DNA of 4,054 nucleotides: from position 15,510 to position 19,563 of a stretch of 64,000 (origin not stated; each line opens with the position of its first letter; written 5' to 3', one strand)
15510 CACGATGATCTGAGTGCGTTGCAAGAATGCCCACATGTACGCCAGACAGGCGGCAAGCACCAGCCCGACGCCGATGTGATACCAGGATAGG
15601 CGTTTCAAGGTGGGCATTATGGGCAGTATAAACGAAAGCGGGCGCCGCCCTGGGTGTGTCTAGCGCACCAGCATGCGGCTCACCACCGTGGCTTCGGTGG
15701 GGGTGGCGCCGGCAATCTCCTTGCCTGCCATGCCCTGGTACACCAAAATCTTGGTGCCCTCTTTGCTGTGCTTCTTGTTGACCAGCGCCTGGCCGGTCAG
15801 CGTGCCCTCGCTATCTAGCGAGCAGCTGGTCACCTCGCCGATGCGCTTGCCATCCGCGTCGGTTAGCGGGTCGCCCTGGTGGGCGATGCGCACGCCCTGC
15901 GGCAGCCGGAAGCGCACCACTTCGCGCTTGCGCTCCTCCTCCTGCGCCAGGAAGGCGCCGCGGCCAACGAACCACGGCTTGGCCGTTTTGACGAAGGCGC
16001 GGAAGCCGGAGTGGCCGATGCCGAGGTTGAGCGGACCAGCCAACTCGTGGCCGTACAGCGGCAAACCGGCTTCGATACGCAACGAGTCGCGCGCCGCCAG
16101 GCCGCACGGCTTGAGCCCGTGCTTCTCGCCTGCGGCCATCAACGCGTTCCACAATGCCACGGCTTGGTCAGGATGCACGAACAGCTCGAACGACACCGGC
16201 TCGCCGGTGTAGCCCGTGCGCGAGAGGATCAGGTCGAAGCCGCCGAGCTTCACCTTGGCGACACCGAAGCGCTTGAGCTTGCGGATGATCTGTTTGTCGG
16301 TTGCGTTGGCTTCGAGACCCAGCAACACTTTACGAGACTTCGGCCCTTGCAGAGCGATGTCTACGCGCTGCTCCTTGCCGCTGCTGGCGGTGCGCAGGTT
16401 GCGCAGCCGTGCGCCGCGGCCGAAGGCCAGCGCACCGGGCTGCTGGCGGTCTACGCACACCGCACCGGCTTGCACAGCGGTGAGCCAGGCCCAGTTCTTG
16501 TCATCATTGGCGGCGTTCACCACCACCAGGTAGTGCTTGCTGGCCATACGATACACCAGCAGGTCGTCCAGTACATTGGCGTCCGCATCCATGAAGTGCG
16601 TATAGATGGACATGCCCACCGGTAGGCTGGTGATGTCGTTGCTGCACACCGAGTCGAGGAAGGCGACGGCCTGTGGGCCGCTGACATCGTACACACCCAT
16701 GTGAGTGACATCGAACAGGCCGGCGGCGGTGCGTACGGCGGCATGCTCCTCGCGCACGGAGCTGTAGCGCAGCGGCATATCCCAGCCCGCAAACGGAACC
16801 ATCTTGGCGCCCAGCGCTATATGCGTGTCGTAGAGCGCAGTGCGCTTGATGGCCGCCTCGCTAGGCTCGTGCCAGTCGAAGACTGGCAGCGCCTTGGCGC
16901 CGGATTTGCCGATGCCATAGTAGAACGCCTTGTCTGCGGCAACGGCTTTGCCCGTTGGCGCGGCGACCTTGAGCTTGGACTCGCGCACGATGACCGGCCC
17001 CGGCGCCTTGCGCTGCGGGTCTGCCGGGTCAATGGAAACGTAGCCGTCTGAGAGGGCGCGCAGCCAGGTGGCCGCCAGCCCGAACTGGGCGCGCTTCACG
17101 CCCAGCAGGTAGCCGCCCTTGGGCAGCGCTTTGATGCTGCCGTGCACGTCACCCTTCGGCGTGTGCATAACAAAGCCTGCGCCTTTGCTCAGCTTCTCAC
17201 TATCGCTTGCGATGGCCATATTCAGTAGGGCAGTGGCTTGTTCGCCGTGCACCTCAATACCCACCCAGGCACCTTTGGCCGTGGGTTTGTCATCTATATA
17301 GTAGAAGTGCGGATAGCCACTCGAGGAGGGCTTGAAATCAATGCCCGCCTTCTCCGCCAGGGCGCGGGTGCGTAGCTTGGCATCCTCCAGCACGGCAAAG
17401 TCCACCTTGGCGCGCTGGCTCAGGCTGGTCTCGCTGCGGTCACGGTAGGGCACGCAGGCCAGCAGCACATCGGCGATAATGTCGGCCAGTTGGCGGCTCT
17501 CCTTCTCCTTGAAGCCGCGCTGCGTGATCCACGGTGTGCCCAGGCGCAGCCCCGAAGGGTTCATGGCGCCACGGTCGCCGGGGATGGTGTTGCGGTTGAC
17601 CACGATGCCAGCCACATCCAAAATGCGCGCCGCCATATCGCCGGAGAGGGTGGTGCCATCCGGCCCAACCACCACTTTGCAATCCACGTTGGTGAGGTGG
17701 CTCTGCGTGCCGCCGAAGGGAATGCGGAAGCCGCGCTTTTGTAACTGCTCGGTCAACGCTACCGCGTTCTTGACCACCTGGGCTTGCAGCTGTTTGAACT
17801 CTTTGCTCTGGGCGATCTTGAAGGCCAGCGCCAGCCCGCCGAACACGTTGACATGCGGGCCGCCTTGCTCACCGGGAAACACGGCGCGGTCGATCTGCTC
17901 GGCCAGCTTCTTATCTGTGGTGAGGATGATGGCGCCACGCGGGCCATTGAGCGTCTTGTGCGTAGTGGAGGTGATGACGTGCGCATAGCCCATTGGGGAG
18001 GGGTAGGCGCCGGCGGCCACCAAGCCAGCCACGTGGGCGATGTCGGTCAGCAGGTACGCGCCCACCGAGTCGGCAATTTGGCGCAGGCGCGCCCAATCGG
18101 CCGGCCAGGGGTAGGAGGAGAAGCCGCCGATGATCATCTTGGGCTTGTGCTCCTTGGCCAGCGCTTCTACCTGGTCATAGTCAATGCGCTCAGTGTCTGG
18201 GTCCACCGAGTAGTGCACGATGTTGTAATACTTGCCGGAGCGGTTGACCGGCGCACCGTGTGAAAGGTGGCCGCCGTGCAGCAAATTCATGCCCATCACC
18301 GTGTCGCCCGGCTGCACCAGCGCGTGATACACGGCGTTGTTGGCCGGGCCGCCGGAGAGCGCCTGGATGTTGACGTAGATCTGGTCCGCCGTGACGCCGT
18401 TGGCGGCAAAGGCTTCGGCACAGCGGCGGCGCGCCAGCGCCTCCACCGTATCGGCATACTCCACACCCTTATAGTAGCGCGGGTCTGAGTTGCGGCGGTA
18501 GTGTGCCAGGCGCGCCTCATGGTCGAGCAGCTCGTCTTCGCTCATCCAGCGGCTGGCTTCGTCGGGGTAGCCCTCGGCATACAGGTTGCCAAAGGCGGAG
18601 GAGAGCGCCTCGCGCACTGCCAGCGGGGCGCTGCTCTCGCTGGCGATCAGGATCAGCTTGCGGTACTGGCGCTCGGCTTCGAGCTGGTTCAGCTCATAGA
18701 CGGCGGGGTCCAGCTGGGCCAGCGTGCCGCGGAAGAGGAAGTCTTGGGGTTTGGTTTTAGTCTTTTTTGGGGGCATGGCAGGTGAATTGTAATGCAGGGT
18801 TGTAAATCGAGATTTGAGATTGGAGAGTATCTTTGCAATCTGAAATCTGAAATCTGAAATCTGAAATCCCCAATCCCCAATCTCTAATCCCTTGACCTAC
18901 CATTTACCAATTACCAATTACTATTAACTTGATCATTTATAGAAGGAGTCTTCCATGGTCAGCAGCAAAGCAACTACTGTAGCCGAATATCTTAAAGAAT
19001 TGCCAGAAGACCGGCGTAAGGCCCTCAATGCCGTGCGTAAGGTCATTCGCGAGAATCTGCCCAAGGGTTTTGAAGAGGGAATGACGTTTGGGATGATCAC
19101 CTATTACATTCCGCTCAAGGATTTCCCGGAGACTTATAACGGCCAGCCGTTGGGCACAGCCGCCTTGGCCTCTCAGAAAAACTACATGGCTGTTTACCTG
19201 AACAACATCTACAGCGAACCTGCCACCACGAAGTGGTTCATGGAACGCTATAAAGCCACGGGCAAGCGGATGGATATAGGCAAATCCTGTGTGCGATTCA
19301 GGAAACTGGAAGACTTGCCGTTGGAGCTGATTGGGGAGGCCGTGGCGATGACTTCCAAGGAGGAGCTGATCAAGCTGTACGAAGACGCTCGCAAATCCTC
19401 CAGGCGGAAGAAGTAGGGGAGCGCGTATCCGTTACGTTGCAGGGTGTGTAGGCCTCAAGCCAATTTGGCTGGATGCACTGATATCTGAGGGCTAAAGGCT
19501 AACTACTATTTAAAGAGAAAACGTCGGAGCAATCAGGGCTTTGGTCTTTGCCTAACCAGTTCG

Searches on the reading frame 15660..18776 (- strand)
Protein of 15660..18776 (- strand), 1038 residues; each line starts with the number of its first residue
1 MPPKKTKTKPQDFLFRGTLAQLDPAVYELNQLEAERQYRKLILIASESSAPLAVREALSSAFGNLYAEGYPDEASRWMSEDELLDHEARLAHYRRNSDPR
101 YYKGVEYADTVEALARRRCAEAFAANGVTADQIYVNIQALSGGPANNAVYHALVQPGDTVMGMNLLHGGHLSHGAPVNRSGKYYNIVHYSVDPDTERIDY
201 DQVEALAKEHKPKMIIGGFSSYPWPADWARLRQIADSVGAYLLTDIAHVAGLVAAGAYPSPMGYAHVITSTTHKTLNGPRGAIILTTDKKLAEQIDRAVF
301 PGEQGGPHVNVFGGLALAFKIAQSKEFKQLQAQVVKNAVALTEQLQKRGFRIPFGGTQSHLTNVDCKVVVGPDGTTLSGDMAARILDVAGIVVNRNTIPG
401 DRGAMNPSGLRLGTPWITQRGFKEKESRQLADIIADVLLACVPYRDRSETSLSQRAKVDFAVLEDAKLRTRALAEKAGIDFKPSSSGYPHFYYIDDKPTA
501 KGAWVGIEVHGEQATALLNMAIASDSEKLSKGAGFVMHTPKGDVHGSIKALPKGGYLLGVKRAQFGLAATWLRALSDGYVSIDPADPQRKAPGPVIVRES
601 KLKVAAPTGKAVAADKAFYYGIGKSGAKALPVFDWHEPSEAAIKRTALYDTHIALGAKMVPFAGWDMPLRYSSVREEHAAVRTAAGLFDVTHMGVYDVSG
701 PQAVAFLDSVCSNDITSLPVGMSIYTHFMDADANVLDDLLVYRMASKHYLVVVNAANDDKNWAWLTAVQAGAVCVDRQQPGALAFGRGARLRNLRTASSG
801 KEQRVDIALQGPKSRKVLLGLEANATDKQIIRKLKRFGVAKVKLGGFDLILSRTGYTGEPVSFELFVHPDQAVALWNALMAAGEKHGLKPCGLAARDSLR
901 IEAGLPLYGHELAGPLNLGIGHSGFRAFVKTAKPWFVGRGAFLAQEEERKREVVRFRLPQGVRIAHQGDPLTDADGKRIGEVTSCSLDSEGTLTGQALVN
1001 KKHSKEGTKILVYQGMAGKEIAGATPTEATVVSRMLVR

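Call 10: search_protein_families(library=pfam, proteins=[window:15660-18776:-], max_evalue=0.001)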
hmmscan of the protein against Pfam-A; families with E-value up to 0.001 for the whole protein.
window:15660-18776:- (1038 aa): 4 families
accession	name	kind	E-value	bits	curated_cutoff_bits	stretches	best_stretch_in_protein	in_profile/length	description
PF00464.25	SHMT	-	9.6e-129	429.9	27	2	100-434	56-399/399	Serine hydroxymethyltransferase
PF01571.26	GCV_T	-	2.2e-79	266.7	25.6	1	648-913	1-242/255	Aminomethyltransferase folate-binding domain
PF00155.27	Aminotran_1_2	-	6.8e-06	25.9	19.7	1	107-361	38-304/361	Aminotransferase class I and II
PF01041.23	DegT_DnrJ_EryC1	-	6.9e-05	22.7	19.8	1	186-302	88-202/360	DegT/DnrJ/EryC1/StrS aminotransferase family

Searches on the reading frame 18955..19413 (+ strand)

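Call 92: search_protein_families(library=pfam, proteins=[window:18955-19413:+], max_evalue=0.01)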
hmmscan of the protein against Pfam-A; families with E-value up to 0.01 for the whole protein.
window:18955-19413:+ (153 aa): 1 family
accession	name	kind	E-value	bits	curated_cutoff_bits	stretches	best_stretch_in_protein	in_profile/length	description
PF08818.16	DUF1801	-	9.1e-15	55.3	27.2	1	20-131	1-82/85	Domain of unknown function (DU1801)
